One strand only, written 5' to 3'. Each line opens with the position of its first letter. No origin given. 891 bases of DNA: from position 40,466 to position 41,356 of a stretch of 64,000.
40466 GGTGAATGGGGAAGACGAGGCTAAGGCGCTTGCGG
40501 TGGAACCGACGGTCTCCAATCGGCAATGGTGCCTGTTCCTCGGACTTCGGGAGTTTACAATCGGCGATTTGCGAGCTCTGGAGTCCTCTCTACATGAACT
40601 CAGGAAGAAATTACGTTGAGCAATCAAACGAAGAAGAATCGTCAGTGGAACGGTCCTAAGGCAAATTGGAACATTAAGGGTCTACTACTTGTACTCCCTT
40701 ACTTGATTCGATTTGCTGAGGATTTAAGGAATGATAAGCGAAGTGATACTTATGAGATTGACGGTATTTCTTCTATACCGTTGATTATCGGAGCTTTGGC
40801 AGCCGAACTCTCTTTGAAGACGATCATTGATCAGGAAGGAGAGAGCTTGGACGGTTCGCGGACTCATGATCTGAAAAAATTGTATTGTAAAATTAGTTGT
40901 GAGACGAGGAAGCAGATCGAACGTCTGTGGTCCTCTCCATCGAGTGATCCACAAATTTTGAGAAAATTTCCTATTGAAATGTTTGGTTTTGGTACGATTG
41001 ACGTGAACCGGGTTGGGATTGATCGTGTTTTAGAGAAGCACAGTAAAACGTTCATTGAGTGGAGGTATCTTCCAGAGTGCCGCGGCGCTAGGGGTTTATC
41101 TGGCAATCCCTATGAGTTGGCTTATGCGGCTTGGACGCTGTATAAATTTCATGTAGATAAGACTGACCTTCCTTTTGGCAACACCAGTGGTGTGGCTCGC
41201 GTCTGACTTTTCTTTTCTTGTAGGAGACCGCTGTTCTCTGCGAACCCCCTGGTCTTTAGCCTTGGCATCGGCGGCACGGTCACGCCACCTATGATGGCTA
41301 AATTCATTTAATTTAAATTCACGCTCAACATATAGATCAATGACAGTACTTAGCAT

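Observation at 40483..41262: An inverted-repeat-bounded 0.78-kb cassette encoding a lone HEPN-like protein replaces the core of one dioxygenase copy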

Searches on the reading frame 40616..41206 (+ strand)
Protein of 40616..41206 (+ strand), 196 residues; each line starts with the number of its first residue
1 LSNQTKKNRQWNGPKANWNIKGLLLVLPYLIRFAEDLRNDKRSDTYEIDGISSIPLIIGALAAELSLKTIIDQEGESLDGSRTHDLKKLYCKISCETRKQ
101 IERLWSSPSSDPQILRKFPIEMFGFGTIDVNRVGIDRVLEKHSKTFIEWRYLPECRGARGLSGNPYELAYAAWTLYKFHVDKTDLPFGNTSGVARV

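Call 6: search_protein_families(library=pfam, proteins=[window:40616-41206:+], max_evalue=1)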
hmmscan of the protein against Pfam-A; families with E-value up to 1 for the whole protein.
window:40616-41206:+ (196 aa): 0 families

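Call 8: search_protein_families(library=padloc, proteins=[window:40616-41206:+], max_evalue=10)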
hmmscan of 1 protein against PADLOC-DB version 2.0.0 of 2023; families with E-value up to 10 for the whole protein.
window:40616-41206:+ (196 aa): 0 families

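Call 9: find_homologous_proteins(query=window:40616-41203:+, max_evalue=0.01)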
Query window:40616-41203:+ (196 aa): 1 proteins with E <= 0.01 among 229 candidates.
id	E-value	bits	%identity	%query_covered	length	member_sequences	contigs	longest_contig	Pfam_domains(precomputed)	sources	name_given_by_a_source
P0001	1.7e-129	447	100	100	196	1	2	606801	-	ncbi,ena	-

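Call 13: find_encoding_contigs(protein=P0001, flank=10000)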
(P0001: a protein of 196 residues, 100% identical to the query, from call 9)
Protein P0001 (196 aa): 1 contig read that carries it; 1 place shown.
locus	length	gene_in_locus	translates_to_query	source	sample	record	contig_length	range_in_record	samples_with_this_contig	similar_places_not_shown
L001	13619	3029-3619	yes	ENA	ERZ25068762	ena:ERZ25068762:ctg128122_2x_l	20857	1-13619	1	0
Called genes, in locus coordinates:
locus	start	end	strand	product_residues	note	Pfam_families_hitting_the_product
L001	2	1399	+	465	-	?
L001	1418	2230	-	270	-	PF23441:SDR, PF00106:adh_short, PF08659:KR (weak), PF13561:adh_short_C2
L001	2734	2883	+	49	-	-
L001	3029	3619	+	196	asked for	-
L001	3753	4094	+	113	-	PF03740:PdxJ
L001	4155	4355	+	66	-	PF03740:PdxJ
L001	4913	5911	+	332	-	PF02668:TauD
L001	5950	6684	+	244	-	PF03740:PdxJ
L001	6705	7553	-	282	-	PF01557:FAA_hydrolase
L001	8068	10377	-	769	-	PF01315:Ald_Xan_dh_C, PF02738:MoCoBD_1, PF20256:MoCoBD_2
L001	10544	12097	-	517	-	PF00528:BPD_transp_1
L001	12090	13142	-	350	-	PF00005:ABC_tran, PF13304:AAA_21 (weak)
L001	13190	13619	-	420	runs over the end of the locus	PF00205:TPP_enzyme_M, PF02775:TPP_enzyme_C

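Call 16: predict_structure(protein=window:40616-41203:+)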
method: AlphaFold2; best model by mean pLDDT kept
length: 196 residues; sequences in the alignment: 1
mean_pLDDT: 41.0   pTM: 0.38
mean pLDDT of the five models: 41.0, 40.9, 39.7, 38.4, 37.8
residues with pLDDT >= 90: 0; 70-90: 0; 50-70: 46; < 50: 150
segments of 3 or more residues with pLDDT < 50: 1-56, 103-196
pLDDT, mean of each block of 10 residues (from residue 1): 30 28 40 43 35 48 57 61 58 54 45 34 29 32 32 40 43 44 34 26
secondary structure, 60 per line:
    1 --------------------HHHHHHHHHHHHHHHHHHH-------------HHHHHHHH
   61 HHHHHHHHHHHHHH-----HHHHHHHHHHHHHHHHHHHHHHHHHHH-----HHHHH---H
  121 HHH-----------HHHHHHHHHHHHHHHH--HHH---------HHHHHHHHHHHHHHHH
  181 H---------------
elements in order: H21-39 H53-74 H80-106 H112-116 H120-123 H135-150 H165-181

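Call 17: find_related_loci(query=window:40616-41203:+, collection=genome_contigs, flank=10000)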
Query window:40616-41203:+ (196 aa) in genome_contigs; peptide patterns used: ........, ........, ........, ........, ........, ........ (x = any residue, [..] = any of these).
56 stretches matched a pattern, but none encodes a relative of the query by tblastn (E <= 1e-3).

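Call 18: search_protein_representatives(protein=window:40616-41203:+)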
Query: 196 residues. Proteins with E-value up to 0.001 (for the whole library): 16; up to 1e-10: 1; up to 1e-30: 1. The best 16 are listed.
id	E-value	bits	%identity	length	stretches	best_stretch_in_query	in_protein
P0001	5.3e-130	447.1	100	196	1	1-196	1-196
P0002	6.0e-10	55.2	32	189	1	6-186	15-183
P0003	3.5e-08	49.4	35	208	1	9-186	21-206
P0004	1.1e-06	44.5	33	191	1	4-187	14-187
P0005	1.7e-06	43.9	37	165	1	33-168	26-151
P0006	1.8e-06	43.9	32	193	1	6-171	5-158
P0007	4.8e-06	42.4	36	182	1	40-157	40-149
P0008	1.1e-05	41.3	33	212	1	36-178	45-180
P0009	5.6e-05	39.0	42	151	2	55-102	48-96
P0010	7.6e-05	38.5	31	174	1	17-154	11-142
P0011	9.1e-05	38.3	29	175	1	7-105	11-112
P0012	3.1e-04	36.5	32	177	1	6-177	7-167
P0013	4.0e-04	36.2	34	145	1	43-154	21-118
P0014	4.2e-04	36.1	30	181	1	35-127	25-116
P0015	4.2e-04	36.1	36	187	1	51-154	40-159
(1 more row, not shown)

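Call 22: search_protein_families(library=pfam, alignment_id=A1, max_evalue=1)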
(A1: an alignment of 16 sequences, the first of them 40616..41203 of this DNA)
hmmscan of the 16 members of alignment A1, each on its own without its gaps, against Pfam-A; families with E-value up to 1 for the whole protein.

A. member 1, window:40616-41203:+ (196 aa): 0 families

B. families by the number of members that match (of 16 scanned): 10 families
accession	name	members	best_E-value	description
PF05168.19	HEPN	8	0.00011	HEPN domain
PF21144.2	Aquarius_N_3rd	1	0.01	Intron-binding protein aquarius insert domain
PF09391.15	DUF2000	1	0.052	Protein of unknown function (DUF2000)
PF09531.15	Ndc1_Nup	1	0.057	Nucleoporin protein Ndc1-Nup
PF03426.20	CBM_15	1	0.12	Carbohydrate binding domain (family 15)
PF05434.16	Tmemb_9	1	0.18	TMEM9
PF00096.32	zf-C2H2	1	0.25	Zinc finger, C2H2 type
PF22909.1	Caulimovir_coat_dom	1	0.25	Caulimovirus coat protein, conserved domain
PF22747.2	Zn_ribbon_DUF2089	1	0.29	DUF2089 zinc ribbon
PF13887.11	MYRF_ICA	1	0.32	Myelin regulatory factor ICA domain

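Call 24: search_solved_structures(query=A1, max_evalue=10, show_alignments=2)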
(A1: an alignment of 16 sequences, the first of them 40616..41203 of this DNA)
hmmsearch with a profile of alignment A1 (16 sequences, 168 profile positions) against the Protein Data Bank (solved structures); distinct sequences matched with E-value up to 10: 3.
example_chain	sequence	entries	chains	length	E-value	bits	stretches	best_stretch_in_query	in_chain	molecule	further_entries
3rjl_A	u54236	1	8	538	0.12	15.1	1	102-145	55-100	1-pyrroline-5-carboxylate dehydrogenase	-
7vg7_B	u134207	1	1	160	0.43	13.3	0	77-115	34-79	Uteroglobin,PB1m6A9 peptide,Uteroglobin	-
1ufb_A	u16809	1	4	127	1.1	12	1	56-95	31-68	TT1696 protein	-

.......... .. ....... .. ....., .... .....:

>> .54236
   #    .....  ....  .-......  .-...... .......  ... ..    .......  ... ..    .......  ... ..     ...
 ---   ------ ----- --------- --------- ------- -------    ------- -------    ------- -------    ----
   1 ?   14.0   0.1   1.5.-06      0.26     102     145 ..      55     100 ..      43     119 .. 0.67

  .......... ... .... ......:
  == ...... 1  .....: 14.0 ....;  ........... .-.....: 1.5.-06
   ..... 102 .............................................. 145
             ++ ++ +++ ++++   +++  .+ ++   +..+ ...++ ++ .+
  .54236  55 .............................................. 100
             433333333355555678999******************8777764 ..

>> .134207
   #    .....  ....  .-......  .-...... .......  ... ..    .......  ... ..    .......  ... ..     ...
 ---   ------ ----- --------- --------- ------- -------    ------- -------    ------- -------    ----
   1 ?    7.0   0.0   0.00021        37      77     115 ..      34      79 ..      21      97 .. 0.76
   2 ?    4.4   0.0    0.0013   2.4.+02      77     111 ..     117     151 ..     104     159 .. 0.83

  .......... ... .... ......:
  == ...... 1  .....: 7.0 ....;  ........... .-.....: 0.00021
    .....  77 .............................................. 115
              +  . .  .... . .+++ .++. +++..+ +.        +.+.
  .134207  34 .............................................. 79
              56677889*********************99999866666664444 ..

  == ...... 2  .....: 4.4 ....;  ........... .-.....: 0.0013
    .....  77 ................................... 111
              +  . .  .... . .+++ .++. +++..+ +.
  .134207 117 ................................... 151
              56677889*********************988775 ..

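Call 25: find_homologous_proteins(query=A1, max_evalue=0.001)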
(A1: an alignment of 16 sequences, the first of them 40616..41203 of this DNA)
Query A1 (16 sequences) (196 aa, profile of the alignment): 17 proteins with E <= 0.001 among 8000 candidates.
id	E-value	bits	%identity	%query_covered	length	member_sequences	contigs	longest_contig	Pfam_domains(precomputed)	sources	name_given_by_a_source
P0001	7.0e-47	177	100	100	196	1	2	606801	-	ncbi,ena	-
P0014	6.1e-33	132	29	46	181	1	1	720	-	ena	-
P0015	7.8e-32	128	30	51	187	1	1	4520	-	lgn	-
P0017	3.3e-21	93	33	42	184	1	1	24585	-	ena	-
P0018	1.4e-20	91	27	59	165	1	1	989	-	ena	-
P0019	3.5e-20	90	27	62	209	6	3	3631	-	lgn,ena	-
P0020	8.0e-20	89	26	62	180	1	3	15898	-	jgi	jgi:HEPN domain-containing protein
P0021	5.6e-18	83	33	39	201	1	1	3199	-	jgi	jgi:hypothetical protein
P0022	6.4e-18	83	25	52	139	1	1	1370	-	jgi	jgi:hypothetical protein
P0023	1.5e-17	82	27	49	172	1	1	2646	-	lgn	-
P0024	2.0e-17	81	37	39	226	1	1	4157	-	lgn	-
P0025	3.3e-17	80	23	77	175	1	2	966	-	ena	-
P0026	6.5e-17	79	38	32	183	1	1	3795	-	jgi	-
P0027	1.4e-16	78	25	55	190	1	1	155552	-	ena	-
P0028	1.1e-14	72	-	-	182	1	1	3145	-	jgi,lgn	jgi:hypothetical protein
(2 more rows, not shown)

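Call 26: find_encoding_contigs(protein=P0017, flank=6000, max_places=2)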
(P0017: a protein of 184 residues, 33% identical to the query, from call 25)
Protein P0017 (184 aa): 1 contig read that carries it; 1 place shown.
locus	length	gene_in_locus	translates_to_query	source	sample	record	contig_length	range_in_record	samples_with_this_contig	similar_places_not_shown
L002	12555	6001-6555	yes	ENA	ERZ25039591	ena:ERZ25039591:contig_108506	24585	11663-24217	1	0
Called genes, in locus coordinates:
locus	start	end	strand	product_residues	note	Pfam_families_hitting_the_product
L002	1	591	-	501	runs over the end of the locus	PF00270:DEAD, PF04851:ResIII, PF00271:Helicase_C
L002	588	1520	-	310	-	PF09250:Prim-Pol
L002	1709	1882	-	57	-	-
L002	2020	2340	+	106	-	-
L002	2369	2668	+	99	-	-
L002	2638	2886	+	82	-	PF20605:Antitox_RHH (faint)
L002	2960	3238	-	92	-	-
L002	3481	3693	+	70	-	-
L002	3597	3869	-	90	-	-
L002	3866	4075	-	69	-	-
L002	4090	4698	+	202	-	PF01467:CTP_transf_like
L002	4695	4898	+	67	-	-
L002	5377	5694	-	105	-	-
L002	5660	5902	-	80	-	-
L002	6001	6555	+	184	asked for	-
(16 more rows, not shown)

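Call 27: find_encoding_contigs(protein=P0020, flank=6000, max_places=3)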
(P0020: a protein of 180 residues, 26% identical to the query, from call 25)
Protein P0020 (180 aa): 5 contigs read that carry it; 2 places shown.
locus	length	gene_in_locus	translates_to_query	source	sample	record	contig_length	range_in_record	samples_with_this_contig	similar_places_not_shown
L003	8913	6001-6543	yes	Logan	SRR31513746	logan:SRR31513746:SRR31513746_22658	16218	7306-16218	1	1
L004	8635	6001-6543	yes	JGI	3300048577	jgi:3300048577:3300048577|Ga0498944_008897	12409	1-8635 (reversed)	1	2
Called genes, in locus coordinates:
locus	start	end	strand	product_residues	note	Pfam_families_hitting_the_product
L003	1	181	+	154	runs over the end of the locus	PF07278:DUF1441 (weak)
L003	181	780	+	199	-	-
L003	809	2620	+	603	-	PF05876:GpA_ATPase, PF20454:GpA_nuclease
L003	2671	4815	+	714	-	-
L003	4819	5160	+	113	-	-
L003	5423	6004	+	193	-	-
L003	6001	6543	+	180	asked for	-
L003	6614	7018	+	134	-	PF08797:HIRAN (weak)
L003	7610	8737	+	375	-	PF12833:HTH_18, PF00165:HTH_AraC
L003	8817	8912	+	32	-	?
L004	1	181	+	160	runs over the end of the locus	PF07278:DUF1441 (weak)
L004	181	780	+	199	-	-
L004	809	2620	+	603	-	PF05876:GpA_ATPase, PF20454:GpA_nuclease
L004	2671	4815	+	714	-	-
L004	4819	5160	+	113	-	-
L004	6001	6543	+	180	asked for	-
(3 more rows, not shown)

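Call 28: find_encoding_contigs(protein=P0027, flank=6000, max_places=2)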
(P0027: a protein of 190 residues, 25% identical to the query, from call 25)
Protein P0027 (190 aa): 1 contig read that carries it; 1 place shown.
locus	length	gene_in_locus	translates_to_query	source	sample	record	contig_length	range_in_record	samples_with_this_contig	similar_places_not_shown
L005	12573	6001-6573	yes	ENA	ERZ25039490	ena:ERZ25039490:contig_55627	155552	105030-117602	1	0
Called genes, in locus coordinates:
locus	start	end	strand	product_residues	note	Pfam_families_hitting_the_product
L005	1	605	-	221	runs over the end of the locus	PF01068:DNA_ligase_A_M, PF09414:RNA_ligase (weak)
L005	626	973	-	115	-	-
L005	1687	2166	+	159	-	-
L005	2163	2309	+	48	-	-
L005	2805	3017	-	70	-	-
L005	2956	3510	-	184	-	-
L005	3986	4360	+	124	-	-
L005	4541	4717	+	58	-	-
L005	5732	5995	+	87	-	-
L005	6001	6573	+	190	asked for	-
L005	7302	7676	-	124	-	PF00072:Response_reg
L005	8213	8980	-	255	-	PF00211:Guanylate_cyc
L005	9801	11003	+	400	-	PF00656:Peptidase_C14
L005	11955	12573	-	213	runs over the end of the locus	-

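Call 29: predict_structure(alignment_id=A1)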
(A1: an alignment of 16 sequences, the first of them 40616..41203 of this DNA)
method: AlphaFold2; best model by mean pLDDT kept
length: 196 residues; sequences in the alignment: 16
mean_pLDDT: 81.2   pTM: 0.81
mean pLDDT of the five models: 81.2, 80.1, 79.6, 78.9, 78.4
residues with pLDDT >= 90: 100; 70-90: 45; 50-70: 37; < 50: 14
segments of 3 or more residues with pLDDT < 50: 1-4, 192-196
pLDDT, mean of each block of 10 residues (from residue 1): 58 91 93 91 86 93 96 89 91 97 82 52 56 90 86 66 85 94 68 46
secondary structure, 60 per line:
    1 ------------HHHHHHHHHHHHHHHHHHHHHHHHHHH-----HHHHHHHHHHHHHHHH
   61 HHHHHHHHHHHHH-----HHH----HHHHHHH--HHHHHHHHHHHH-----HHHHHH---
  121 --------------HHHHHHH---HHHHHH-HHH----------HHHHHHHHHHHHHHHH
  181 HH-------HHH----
elements in order: H13-39 H45-73 H86-92 H95-106 H112-117 H135-141 H145-150 H165-182

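Call 44: find_homologous_proteins(query=A2, max_evalue=0.001)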
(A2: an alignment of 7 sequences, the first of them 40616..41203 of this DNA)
Query A2 (7 sequences) (196 aa, profile of the alignment): 15 proteins with E <= 0.001 among 6260 candidates.
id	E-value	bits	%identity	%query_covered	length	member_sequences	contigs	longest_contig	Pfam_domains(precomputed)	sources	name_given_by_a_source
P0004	7.7e-62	226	27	94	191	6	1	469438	-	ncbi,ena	-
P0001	5.0e-60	220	100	100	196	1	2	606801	-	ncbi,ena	-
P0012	3.3e-54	201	27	90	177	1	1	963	-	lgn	-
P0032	6.3e-51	190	28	94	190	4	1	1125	-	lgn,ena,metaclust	metaclust:\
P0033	4.6e-50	188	28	90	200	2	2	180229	-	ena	-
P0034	9.2e-50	187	27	94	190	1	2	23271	-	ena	-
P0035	6.4e-49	184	25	94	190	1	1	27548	-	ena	-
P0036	1.6e-47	179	25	94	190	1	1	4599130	-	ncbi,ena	-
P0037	2.0e-47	179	26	94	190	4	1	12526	-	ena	-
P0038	2.1e-43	166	25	70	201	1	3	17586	-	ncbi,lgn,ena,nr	ncbi:MAG: hypothetical protein F4W95_14415 [Chloroflexi bacterium]|nr:hypothetical protein [Chlorofl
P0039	7.8e-43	164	30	70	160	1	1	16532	-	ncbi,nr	ncbi:MAG: hypothetical protein OXD46_04875 [Chloroflexi bacterium]|nr:hypothetical protein [Chlorofl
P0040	1.2e-35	141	25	77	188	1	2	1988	-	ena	-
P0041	1.3e-33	134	27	70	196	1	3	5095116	-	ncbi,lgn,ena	-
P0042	1.2e-32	131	23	90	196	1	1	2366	-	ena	-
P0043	2.5e-26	110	27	55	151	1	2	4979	-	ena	-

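Call 45: find_encoding_contigs(protein=P0004, flank=6000, max_places=2)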
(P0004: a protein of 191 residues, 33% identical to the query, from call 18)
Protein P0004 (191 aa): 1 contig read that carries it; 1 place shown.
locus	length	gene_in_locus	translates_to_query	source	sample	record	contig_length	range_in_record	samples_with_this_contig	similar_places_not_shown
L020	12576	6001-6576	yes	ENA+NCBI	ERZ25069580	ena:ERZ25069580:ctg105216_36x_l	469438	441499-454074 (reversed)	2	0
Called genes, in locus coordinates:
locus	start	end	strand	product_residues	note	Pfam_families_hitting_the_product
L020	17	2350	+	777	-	PF04851:ResIII (faint), PF00271:Helicase_C (weak)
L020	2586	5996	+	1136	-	PF13091:PLDc_2 (weak), PF00176:SNF2-rel_dom (faint), PF00270:DEAD (faint), PF04851:ResIII (faint), PF00271:Helicase_C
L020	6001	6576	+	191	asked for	-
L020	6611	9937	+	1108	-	PF20473:MmeI_Mtase (weak), PF07669:Eco57I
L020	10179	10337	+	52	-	-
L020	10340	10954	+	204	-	-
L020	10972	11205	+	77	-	-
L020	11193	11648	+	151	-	PF01850:PIN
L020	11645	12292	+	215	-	PF02481:DNA_processg_A (weak)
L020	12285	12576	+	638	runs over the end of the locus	PF00145:DNA_methylase, PF00633:HHH (weak)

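Call 46: find_encoding_contigs(protein=P0036, flank=6000, max_places=2)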
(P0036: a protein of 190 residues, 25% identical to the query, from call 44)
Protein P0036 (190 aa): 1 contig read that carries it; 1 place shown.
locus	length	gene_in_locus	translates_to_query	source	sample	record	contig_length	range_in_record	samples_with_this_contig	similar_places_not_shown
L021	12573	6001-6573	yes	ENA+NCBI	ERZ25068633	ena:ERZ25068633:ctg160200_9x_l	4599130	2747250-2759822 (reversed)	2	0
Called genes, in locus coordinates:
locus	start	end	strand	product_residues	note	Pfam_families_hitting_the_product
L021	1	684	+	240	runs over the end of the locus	-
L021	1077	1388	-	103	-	-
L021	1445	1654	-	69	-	-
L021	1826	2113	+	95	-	PF09386:ParD (weak)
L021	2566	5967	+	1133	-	PF13091:PLDc_2 (weak), PF00176:SNF2-rel_dom (weak), PF00270:DEAD (faint), PF04851:ResIII (faint), PF00271:Helicase_C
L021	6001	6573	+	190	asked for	-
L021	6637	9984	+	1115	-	PF20473:MmeI_Mtase (weak), PF07669:Eco57I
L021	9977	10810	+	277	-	-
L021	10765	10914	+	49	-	-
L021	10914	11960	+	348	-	-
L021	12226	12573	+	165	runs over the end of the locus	-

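Call 47: find_encoding_contigs(protein=P0033, flank=6000, max_places=2)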
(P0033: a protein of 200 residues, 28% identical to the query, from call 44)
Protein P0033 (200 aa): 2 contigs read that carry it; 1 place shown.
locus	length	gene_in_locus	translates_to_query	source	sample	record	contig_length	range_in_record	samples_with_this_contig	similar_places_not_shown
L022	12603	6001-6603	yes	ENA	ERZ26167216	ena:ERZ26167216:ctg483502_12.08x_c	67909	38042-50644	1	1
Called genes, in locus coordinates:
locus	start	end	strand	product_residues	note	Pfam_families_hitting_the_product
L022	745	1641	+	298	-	-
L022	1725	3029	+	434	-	PF13753:SWM_repeat (weak), PF00041:fn3 (weak), PF25788:Ig_Rha78A_N (faint), PF00041:fn3 (weak)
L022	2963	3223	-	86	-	PF01695:IstB_IS21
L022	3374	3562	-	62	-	-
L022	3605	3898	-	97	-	-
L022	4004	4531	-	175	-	PF00239:Resolvase, PF13936:HTH_38 (weak)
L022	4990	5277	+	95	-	PF09386:ParD (weak)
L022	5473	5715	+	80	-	-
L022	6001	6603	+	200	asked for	-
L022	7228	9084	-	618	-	PF13401:AAA_22 (faint), PF00005:ABC_tran (faint), PF02463:SMC_N (weak), PF13304:AAA_21, PF13175:AAA_15 (weak)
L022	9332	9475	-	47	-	-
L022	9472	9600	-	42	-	-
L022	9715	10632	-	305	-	PF19300:BPD_transp_1_N, PF00528:BPD_transp_1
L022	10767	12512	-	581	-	PF00496:SBP_bac_5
